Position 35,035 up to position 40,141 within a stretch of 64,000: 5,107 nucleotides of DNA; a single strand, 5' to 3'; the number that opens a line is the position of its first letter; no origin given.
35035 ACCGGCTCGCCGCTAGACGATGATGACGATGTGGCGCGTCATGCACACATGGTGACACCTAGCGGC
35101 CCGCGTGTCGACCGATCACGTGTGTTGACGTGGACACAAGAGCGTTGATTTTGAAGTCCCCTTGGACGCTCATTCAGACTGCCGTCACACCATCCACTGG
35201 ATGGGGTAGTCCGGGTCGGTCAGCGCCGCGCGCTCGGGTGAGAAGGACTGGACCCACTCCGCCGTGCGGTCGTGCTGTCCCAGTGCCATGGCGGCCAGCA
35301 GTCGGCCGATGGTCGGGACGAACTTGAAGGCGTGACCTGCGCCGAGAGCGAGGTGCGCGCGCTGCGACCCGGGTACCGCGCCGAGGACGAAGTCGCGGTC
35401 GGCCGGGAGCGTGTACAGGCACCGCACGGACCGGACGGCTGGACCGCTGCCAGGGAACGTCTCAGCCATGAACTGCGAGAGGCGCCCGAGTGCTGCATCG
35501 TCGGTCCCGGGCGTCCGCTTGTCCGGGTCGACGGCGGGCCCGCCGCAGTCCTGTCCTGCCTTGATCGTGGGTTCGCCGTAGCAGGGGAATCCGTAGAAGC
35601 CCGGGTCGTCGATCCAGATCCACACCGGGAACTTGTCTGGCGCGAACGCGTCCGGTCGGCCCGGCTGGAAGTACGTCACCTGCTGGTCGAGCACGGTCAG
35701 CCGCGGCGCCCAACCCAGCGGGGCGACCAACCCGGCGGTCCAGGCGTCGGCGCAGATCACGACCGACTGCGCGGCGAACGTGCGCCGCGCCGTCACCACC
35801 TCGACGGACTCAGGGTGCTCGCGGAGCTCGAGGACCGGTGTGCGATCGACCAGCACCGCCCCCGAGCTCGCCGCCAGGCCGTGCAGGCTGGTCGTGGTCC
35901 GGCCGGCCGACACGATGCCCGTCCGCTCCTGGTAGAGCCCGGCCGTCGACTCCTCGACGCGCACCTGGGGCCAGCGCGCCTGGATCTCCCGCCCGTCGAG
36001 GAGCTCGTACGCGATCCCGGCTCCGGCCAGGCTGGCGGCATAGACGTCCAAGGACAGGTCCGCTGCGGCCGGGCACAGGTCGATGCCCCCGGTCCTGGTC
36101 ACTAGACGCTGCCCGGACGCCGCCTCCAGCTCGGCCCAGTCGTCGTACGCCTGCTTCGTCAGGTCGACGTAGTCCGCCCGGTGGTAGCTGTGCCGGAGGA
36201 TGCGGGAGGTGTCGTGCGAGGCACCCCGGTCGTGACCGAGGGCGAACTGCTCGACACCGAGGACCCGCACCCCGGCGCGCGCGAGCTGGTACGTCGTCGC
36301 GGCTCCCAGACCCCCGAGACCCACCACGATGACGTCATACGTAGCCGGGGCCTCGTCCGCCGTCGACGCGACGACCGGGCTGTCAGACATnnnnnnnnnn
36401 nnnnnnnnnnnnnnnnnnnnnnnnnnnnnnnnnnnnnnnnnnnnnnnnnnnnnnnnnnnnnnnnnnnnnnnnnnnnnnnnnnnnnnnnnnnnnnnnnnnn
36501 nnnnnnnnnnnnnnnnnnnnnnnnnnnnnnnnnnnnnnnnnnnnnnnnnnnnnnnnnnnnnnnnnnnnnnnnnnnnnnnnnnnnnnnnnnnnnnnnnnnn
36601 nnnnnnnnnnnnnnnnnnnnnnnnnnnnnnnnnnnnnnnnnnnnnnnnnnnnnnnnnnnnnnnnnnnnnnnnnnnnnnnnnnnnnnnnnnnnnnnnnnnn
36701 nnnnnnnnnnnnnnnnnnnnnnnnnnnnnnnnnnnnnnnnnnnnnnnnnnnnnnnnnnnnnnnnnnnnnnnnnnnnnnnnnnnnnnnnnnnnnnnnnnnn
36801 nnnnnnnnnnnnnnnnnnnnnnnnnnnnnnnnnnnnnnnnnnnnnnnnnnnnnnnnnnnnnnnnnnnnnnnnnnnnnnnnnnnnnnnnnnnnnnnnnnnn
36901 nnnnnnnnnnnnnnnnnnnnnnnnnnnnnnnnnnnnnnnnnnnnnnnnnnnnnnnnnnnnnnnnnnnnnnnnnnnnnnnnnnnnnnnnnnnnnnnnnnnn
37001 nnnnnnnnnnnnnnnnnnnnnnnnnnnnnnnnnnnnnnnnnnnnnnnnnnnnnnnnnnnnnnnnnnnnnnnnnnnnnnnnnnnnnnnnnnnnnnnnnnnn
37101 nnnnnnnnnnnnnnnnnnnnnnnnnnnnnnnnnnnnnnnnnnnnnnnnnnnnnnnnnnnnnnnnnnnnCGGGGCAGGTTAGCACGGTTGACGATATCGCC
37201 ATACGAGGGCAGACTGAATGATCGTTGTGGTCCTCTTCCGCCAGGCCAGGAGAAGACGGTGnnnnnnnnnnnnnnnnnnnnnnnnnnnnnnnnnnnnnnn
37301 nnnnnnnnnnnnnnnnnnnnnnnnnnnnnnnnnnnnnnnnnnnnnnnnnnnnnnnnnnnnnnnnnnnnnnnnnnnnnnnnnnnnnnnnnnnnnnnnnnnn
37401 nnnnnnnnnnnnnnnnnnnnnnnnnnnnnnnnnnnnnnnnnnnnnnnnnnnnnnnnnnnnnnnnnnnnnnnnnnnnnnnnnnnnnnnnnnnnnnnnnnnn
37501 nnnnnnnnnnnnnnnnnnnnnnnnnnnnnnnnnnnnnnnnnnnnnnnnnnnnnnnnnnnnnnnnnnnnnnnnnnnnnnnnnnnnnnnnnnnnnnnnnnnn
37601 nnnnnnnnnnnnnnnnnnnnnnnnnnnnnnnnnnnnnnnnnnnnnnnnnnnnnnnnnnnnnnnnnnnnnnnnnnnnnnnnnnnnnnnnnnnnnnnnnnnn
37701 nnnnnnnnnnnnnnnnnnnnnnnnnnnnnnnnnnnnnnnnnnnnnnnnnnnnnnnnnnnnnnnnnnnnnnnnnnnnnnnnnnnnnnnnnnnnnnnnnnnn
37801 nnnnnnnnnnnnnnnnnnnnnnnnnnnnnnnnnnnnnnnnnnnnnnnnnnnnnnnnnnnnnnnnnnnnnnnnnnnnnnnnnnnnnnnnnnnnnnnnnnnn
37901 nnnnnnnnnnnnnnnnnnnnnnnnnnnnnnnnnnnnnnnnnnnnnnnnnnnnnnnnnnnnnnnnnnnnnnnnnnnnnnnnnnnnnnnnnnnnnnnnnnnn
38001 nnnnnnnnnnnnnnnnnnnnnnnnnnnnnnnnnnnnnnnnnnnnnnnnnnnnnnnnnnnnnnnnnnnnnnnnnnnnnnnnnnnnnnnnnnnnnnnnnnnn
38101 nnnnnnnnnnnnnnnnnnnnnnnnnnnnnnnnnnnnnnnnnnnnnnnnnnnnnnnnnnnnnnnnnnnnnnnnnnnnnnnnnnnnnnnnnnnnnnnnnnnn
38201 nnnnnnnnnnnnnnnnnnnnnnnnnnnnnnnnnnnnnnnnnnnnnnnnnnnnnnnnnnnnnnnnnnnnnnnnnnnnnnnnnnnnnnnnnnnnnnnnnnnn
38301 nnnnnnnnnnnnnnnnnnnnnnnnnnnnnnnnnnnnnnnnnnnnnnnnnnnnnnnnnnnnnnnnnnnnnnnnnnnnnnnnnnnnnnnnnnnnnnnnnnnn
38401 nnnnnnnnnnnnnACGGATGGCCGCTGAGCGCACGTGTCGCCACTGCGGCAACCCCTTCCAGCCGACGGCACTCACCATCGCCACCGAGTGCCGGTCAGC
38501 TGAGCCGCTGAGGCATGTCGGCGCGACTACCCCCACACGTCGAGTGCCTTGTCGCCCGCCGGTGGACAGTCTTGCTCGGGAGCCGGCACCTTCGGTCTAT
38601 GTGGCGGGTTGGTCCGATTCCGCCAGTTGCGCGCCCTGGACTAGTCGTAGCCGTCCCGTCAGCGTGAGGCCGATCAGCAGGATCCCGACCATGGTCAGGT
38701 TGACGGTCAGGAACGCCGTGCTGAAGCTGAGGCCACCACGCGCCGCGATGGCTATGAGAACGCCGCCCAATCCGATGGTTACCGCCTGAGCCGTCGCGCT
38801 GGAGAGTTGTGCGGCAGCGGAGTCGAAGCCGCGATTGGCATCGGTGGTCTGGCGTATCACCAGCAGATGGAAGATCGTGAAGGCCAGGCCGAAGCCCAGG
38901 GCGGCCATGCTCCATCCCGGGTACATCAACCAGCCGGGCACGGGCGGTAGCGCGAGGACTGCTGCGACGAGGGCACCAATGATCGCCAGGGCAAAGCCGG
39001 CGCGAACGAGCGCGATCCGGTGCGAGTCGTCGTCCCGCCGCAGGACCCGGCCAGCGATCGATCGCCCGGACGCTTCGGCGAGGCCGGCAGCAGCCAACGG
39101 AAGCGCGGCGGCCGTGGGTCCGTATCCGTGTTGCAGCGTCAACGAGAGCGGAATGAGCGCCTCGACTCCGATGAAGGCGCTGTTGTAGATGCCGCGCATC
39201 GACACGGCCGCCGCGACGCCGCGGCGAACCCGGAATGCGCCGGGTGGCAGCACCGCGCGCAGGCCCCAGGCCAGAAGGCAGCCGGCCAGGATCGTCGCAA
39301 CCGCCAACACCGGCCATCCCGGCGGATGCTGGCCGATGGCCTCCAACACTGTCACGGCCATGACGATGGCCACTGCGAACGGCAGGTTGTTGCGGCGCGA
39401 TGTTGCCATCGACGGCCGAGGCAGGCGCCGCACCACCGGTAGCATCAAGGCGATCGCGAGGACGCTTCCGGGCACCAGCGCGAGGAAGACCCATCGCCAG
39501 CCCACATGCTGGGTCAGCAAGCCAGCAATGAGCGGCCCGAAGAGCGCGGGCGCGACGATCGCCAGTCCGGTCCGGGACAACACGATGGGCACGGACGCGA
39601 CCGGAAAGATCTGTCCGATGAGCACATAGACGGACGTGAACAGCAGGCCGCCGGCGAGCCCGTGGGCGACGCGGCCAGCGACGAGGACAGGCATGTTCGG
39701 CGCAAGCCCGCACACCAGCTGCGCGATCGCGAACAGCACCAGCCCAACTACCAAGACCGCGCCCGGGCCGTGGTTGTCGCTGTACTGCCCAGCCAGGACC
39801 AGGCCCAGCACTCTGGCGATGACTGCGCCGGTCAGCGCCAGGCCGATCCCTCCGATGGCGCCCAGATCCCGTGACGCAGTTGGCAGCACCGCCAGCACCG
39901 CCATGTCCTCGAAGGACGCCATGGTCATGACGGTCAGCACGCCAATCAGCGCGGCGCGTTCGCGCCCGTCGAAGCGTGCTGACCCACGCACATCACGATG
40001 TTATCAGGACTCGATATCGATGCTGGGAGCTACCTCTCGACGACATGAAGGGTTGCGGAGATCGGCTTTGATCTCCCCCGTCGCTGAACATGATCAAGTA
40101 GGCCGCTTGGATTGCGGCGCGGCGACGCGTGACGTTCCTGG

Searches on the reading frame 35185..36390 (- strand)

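Call 32: search_protein_families(library=pfam, proteins=[window:35185-36390:-], max_evalue=0.0001)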
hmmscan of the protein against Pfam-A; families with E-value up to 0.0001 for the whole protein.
window:35185-36390:- (401 aa): 1 family
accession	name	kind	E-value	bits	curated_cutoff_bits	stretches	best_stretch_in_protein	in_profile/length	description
PF01266.30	DAO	-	7.8e-45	154.4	27.9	1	19-368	1-353/353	FAD dependent oxidoreductase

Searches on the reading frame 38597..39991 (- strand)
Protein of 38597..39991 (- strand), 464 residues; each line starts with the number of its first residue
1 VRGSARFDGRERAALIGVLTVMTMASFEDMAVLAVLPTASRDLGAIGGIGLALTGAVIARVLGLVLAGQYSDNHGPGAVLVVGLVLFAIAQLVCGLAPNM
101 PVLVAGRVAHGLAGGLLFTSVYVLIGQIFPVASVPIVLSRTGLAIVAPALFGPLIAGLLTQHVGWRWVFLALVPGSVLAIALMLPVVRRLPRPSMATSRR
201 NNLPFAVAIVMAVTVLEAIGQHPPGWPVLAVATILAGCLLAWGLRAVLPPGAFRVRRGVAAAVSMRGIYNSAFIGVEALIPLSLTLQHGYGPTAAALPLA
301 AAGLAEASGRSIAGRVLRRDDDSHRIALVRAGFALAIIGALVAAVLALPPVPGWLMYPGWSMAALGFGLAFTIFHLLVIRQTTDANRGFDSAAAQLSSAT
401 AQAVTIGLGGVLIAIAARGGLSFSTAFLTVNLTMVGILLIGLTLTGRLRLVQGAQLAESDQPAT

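Call 66: search_protein_families(library=pfam, proteins=[window:38597-39991:-], max_evalue=0.0001)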
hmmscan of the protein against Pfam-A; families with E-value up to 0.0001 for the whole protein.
window:38597-39991:- (464 aa): 1 family
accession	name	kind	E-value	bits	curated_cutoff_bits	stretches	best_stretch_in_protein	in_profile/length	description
PF07690.21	MFS_1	-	1.8e-34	119.7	33.4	1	20-403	3-344/347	Major Facilitator Superfamily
